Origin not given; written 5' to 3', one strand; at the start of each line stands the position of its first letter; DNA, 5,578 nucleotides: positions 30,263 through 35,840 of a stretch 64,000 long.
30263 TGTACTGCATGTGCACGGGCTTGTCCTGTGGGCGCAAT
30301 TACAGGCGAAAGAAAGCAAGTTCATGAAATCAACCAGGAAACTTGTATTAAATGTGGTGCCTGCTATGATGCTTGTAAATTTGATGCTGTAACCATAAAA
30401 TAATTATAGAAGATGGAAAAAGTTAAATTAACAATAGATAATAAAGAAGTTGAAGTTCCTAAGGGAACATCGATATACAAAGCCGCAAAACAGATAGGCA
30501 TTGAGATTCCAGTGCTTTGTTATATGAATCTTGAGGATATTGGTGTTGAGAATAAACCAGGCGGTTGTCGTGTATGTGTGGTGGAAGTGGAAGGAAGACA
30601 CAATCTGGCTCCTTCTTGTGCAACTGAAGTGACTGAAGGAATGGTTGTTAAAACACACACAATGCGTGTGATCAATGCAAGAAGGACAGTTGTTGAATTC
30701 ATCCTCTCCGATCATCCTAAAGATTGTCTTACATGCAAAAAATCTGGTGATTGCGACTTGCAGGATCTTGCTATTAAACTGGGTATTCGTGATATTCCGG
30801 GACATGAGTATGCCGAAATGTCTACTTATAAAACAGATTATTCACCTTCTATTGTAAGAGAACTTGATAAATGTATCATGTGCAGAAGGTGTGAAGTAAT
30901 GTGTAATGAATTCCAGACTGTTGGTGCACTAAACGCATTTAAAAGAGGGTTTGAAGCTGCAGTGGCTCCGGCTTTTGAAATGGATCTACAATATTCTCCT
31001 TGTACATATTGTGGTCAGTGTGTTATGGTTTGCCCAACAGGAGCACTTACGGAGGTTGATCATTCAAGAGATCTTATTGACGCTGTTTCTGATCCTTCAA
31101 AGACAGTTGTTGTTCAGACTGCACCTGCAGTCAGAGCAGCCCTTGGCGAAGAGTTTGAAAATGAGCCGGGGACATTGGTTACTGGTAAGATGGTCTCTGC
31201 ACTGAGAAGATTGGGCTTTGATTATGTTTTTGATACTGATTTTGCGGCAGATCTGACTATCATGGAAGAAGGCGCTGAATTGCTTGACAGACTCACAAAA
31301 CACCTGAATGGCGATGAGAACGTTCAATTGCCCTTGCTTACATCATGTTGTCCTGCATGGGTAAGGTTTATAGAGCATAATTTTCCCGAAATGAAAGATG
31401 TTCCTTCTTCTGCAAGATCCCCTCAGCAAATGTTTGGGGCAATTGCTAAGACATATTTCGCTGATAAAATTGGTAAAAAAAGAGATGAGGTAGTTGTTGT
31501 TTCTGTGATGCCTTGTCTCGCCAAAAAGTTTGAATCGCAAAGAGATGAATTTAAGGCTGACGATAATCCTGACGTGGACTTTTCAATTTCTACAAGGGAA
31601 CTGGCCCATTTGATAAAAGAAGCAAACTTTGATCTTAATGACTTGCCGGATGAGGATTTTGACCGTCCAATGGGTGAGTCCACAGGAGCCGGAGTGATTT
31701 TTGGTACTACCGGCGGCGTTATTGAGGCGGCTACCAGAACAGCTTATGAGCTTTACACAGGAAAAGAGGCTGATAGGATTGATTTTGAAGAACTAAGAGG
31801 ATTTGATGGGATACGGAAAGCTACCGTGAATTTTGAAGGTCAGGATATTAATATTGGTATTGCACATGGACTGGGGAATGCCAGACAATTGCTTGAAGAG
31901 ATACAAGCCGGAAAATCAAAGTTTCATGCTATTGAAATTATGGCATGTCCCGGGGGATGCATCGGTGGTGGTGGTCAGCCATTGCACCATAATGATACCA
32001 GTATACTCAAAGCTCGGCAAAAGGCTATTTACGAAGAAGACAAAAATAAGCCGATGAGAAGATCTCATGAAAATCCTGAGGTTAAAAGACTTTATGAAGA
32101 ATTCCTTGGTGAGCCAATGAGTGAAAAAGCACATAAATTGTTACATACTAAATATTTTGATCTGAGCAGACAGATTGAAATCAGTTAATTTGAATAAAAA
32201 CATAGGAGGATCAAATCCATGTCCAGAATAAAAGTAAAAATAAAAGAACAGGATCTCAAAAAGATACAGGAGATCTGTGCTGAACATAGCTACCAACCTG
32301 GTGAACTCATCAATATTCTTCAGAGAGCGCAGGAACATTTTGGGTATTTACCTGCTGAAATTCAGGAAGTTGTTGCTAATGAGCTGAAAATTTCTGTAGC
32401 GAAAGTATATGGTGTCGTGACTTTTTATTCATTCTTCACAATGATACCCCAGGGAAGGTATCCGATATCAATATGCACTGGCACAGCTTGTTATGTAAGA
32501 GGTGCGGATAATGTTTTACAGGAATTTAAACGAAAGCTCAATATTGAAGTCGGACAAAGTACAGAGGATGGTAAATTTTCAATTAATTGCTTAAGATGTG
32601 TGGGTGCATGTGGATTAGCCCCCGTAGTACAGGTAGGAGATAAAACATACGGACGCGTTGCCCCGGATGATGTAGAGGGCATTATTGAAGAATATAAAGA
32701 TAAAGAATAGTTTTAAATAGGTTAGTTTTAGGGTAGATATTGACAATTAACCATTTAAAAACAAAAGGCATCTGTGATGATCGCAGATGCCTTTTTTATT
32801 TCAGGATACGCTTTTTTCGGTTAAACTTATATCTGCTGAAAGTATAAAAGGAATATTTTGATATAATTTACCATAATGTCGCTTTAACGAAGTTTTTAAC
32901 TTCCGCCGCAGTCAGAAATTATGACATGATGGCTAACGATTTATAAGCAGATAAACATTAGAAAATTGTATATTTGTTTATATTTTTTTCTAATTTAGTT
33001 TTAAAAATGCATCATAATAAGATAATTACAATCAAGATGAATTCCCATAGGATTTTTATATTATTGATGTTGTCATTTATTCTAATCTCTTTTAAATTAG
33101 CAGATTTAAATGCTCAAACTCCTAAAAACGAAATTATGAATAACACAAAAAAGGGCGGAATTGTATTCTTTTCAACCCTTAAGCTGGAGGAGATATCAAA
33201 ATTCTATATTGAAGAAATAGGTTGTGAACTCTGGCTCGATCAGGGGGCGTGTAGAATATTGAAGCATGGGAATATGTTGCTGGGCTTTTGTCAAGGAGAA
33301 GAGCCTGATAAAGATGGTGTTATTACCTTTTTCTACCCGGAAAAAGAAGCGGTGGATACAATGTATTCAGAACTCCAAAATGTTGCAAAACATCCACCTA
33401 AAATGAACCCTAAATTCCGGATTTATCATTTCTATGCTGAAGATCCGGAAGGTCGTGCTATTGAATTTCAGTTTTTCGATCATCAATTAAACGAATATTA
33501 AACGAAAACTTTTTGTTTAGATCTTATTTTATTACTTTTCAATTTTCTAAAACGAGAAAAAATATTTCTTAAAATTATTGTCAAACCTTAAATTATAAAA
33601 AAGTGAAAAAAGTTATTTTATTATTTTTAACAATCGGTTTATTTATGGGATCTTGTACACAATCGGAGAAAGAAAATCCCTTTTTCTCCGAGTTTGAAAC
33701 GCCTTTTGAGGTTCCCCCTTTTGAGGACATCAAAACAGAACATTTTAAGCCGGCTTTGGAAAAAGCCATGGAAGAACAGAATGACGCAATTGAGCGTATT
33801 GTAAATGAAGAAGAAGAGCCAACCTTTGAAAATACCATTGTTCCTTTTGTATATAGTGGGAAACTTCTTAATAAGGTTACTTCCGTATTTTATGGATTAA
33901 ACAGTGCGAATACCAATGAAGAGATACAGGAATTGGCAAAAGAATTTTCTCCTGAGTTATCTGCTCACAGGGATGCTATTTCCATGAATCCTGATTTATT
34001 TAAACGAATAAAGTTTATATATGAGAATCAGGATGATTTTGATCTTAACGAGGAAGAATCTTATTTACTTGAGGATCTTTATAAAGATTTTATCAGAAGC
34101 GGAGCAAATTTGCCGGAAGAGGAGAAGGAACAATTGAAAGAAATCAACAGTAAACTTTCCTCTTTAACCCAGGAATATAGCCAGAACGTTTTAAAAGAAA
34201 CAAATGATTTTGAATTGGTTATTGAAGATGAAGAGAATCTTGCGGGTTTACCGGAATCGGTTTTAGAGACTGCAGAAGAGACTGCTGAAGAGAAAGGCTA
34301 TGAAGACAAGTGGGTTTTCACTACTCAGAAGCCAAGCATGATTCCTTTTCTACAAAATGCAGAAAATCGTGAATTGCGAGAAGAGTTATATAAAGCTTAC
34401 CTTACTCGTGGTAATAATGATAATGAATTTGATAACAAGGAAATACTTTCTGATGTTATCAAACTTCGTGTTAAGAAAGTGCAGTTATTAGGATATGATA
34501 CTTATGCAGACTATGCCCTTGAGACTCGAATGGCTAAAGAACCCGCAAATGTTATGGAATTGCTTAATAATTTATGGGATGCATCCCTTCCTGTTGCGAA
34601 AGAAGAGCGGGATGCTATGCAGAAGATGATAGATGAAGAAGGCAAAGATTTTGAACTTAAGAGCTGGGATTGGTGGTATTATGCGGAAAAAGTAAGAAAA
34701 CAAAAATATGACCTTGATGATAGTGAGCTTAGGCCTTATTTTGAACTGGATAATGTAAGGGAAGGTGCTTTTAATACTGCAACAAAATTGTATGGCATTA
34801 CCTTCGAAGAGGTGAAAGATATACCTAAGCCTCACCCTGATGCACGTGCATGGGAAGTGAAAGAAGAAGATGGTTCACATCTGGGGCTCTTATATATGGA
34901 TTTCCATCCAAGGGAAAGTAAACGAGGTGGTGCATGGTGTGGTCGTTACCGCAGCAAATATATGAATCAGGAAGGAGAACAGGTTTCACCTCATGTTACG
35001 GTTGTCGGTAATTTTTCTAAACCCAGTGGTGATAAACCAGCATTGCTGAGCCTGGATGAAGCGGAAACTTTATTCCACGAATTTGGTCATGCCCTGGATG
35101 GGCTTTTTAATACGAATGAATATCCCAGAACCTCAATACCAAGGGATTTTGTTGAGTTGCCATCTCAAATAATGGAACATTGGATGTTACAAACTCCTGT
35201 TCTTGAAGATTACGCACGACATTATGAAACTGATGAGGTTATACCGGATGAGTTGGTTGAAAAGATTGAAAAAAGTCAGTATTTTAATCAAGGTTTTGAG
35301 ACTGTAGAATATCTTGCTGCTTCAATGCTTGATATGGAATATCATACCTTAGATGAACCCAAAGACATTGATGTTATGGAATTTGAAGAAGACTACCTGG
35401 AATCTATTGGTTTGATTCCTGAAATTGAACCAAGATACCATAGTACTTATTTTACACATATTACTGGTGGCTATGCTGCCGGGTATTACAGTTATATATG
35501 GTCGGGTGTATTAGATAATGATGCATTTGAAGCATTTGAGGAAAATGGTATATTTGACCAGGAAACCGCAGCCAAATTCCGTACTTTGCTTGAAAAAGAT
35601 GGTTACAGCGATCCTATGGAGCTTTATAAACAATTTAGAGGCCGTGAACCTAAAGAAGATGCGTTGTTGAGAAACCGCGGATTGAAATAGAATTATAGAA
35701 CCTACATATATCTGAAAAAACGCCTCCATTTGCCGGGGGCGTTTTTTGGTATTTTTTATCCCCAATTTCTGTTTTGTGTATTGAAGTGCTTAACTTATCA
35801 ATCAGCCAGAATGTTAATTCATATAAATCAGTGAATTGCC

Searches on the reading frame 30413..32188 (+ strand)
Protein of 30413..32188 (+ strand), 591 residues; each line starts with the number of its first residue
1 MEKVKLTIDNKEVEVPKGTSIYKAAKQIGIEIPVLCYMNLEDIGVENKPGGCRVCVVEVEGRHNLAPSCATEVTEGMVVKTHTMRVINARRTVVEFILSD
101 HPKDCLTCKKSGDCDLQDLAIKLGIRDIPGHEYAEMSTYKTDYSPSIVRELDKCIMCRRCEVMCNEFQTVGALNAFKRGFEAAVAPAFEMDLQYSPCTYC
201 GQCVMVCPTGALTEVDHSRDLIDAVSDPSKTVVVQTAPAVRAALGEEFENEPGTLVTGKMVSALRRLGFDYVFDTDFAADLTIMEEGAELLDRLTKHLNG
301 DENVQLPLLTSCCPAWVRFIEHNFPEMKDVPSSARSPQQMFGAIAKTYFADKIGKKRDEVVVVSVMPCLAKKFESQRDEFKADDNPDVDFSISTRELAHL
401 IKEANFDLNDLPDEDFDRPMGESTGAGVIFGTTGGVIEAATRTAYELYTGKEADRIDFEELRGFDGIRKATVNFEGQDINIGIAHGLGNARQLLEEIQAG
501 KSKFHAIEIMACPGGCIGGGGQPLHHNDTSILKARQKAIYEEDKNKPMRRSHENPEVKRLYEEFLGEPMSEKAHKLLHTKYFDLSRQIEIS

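Call 21: search_protein_families(library=pfam, proteins=[window:30413-32188:+], max_evalue=0.0001)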
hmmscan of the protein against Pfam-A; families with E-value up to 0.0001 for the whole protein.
window:30413-32188:+ (591 aa): 11 families
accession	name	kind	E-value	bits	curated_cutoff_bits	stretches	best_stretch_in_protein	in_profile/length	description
PF02906.19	Fe_hyd_lg_C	-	2e-95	319.6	22.1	1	230-520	1-245/245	Iron only hydrogenase large subunit, C-terminal domain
PF02256.22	Fe_hyd_SSU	-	9.4e-27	93.3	24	1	530-583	2-55/56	Iron hydrogenase small subunit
PF10588.14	NADH-G_4Fe-4S_3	-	1.1e-18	66.9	27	1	90-128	1-39/40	NADH-ubiquinone oxidoreductase-G iron-sulfur binding region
PF13510.11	Fer2_4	-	1.8e-18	66.8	22.8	1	2-83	2-81/82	2Fe-2S iron-sulfur cluster binding domain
PF12838.12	Fer4_7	-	2.2e-08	34.8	27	1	153-211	1-52/52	4Fe-4S dicluster domain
PF00111.32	Fer2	-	4.7e-07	30.1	21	1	9-66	4-53/77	2Fe-2S iron-sulfur cluster binding domain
PF22117.2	Fer4_Nqo3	-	6.1e-07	30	27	1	145-213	2-67/67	NADH-quinone oxidoreductase subunit 3, ferredoxin-like domain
PF00037.32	Fer4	-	1e-06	28.8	21.1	1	197-213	8-24/24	4Fe-4S binding domain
PF13183.11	Fer4_8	-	1.6e-06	29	27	1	150-210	1-67/68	4Fe-4S dicluster domain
PF13484.11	Fer4_16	-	9.3e-06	26.8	30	0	197-215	2-20/66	4Fe-4S double cluster binding domain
PF13237.11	Fer4_10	-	5.8e-05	23.4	25.5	0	193-214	5-29/53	4Fe-4S dicluster domain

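Call 96: search_protein_families(library=ncbifam, proteins=[window:30413-32188:+], max_evalue=0.01)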
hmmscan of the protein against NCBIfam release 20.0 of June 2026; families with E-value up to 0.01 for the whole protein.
window:30413-32188:+ (591 aa): 35 families (the best 25 are shown)
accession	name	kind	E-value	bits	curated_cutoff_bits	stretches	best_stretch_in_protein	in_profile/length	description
NF040763.1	FeFe_hydrog_A6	exception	1.3e-268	892.2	765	1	4-582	1-569/571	NADH-dependent [FeFe] hydrogenase, group A6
NF040762.1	Hydr_FeFe_Clost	exception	3.2e-170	567.5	900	1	5-581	2-571/572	ferredoxin hydrogenase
TIGR02512.1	FeFe_hydrog_A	subfamily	3.1e-155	516.7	405.95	1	146-524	1-374/375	[FeFe] hydrogenase, group A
NF005745.0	PRK07569.1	equivalog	5.4e-48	163.4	333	1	3-215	3-210/238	bidirectional hydrogenase complex protein HoxU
TIGR04105.1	FeFe_hydrog_B1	subfamily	4.1e-47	160.9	450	2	152-471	142-430/462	monomeric [FeFe] hydrogenase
TIGR01973.1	NuoG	equivalog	4.8e-43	147.8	470.05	1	6-216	1-202/606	NADH-quinone oxidoreductase subunit NuoG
NF005895.0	PRK07860.1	equivalog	9e-38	129.8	802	1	2-217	16-225/811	NADH-quinone oxidoreductase subunit G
NF006305.0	PRK08493.1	equivalog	6.3e-34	117.2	591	1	4-216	2-225/819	NADH-quinone oxidoreductase subunit G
NF009454.0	PRK12814.1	equivalog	1.5e-24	86.4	916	1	1-107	1-102/657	putative NADPH-dependent glutamate synthase small subunit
NF004546.0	PRK05888.3-3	equivalog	2.3e-08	33.7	260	1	131-218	46-130/196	NADH-quinone oxidoreductase subunit NuoI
TIGR01971.1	NuoI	subfamily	4.2e-08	32.8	113.05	1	138-214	28-100/121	NADH-quinone oxidoreductase, chain I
NF006221.0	PRK08348.1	subfamily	1e-06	28.5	124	1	142-227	34-104/136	NADH-plastoquinone oxidoreductase subunit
NF004537.0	PRK05888.1-3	equivalog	5.9e-06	25.9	163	1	150-214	66-132/204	NADH-quinone oxidoreductase subunit NuoI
TIGR02179.1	PorD_KorD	subfamily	1.9e-05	24.7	60.05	1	148-215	21-75/78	2-oxoacid:acceptor oxidoreductase, delta subunit, pyruvate/2-ketoisovalerate family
NF007382.0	PRK09898.1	equivalog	2.2e-05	24.1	213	0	194-215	180-201/208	ferredoxin-like protein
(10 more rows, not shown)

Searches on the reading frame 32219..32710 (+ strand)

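Call 21: search_protein_families(library=pfam, proteins=[window:32219-32710:+], max_evalue=0.0001)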
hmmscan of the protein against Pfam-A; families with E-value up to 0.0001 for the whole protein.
window:32219-32710:+ (163 aa): 1 family
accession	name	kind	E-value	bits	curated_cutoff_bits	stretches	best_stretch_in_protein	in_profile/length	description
PF01257.25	2Fe-2S_thioredx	-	2.2e-51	174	24.8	1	16-160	1-145/145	Thioredoxin-like [2Fe-2S] ferredoxin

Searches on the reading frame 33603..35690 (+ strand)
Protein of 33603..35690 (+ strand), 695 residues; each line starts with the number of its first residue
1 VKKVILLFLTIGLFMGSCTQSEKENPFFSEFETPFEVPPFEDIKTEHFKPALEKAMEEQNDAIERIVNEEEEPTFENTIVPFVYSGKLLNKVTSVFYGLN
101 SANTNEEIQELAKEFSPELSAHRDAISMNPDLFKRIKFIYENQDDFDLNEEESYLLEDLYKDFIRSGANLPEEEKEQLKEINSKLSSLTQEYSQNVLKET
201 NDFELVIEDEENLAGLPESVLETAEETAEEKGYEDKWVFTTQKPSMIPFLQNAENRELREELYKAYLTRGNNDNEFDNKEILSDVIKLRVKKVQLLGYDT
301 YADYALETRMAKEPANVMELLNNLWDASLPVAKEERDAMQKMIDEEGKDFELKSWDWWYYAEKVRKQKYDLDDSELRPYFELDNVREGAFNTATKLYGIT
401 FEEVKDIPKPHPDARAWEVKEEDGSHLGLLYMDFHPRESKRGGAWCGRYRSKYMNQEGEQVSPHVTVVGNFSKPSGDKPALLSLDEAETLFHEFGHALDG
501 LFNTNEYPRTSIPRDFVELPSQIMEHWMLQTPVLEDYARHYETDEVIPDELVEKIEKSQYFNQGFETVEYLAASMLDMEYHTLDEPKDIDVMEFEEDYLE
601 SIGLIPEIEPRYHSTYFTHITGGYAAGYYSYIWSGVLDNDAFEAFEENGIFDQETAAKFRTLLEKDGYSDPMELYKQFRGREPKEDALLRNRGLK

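Call 21: search_protein_families(library=pfam, proteins=[window:33603-35690:+], max_evalue=0.0001)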
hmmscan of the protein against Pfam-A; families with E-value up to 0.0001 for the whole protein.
window:33603-35690:+ (695 aa): 1 family
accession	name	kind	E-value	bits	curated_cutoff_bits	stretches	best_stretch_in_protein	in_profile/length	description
PF01432.26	Peptidase_M3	-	2.6e-125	419.8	27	1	250-693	2-456/457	Peptidase family M3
